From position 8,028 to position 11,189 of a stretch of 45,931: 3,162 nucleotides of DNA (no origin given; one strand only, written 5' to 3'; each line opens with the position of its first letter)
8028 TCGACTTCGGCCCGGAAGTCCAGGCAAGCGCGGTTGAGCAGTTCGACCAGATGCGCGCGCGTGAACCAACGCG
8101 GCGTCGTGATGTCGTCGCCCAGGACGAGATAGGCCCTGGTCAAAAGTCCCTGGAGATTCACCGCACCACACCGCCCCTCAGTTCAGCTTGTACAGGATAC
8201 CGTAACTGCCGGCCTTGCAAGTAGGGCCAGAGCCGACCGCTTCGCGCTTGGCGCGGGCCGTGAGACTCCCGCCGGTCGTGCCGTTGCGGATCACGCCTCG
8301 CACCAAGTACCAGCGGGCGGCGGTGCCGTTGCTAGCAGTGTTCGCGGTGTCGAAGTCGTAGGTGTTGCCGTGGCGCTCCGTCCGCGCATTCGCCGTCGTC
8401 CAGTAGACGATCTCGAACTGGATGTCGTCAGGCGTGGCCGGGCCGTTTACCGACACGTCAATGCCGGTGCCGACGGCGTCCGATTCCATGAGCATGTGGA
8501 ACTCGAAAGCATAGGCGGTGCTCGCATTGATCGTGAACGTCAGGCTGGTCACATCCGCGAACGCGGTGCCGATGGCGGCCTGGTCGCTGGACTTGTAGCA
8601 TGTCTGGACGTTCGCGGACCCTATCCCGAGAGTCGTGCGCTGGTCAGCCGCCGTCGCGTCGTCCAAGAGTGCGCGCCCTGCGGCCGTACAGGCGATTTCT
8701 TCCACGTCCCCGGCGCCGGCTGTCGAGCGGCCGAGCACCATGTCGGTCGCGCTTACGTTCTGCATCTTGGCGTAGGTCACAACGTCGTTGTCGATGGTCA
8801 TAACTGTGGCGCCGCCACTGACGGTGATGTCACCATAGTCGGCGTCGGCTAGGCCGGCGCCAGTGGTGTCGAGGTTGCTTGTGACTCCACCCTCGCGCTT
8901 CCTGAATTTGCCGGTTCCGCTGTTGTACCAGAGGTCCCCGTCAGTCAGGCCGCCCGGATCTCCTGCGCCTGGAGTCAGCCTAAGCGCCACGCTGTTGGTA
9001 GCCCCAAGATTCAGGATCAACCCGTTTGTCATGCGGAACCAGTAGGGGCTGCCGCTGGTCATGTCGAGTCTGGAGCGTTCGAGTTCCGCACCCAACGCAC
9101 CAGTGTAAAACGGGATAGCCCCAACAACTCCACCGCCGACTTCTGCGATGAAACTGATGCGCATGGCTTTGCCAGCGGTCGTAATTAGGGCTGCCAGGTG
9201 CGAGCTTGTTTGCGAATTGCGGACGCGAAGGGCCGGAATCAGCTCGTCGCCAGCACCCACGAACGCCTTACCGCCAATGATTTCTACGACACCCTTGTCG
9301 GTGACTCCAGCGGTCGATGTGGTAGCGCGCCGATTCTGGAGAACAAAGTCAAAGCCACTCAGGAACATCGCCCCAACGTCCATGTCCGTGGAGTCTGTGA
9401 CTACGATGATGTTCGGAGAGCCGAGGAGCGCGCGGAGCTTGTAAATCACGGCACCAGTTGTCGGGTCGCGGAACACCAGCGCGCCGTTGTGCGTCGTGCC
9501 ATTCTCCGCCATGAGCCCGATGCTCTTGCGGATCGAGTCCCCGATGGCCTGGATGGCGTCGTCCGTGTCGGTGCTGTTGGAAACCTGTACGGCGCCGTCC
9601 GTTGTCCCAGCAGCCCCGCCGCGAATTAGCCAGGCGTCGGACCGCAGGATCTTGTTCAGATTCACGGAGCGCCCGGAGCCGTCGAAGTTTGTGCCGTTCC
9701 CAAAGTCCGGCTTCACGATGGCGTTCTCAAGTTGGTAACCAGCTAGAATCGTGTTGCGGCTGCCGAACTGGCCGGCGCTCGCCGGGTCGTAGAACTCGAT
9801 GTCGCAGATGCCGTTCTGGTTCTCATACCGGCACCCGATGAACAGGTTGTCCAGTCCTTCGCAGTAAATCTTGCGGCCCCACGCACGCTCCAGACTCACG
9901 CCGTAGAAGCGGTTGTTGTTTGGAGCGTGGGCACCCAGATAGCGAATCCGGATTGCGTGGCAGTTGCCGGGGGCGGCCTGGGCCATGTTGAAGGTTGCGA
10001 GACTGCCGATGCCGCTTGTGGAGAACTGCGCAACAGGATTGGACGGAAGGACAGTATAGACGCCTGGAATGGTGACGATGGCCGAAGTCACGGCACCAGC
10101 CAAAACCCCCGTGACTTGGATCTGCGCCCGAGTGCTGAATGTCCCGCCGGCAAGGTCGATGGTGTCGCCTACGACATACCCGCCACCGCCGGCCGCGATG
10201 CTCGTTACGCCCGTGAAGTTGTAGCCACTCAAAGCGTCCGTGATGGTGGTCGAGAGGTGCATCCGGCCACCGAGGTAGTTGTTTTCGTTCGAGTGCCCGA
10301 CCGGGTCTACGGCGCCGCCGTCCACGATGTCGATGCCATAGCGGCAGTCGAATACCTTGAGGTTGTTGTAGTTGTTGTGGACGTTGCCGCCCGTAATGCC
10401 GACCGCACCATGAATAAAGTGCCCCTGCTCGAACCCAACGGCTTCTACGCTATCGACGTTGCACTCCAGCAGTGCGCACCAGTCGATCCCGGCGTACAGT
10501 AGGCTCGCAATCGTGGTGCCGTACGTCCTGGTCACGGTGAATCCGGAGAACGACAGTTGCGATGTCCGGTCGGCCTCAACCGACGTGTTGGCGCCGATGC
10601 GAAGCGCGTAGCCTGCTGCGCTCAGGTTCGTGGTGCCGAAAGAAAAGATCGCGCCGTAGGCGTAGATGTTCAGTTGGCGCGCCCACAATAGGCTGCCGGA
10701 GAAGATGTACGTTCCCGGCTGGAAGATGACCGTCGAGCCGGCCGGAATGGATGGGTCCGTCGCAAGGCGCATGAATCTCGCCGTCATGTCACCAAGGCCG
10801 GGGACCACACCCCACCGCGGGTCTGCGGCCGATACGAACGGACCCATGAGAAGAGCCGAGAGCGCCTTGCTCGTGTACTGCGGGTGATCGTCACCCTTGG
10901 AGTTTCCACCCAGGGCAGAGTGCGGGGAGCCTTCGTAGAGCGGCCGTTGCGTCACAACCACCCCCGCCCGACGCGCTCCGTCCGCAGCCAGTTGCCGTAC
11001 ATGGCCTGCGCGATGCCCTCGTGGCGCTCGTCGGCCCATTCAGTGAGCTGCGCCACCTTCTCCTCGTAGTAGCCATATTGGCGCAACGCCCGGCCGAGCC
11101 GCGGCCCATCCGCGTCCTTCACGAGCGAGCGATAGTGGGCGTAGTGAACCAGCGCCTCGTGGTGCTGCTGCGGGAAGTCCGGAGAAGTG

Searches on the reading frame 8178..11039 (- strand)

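Call 49: search_protein_families(library=phrogs, proteins=[window:8178-11039:-], max_evalue=0.001)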
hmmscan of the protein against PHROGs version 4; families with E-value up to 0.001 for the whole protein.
window:8178-11039:- (953 aa): 1 family
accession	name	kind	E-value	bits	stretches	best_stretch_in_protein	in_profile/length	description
phrog_32129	-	unknown function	2.6e-07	31.5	1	278-335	58-116/116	-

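Call 85: search_protein_families(library=pfam, proteins=[window:8178-11039:-], max_evalue=0.01)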
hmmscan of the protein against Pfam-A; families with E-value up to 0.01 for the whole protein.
window:8178-11039:- (953 aa): 1 family
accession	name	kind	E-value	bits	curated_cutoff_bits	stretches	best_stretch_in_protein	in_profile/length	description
PF19264.4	DUF5907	-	0.0014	19.2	27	1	736-774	15-51/80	Repeat of unknown function (DUF5907)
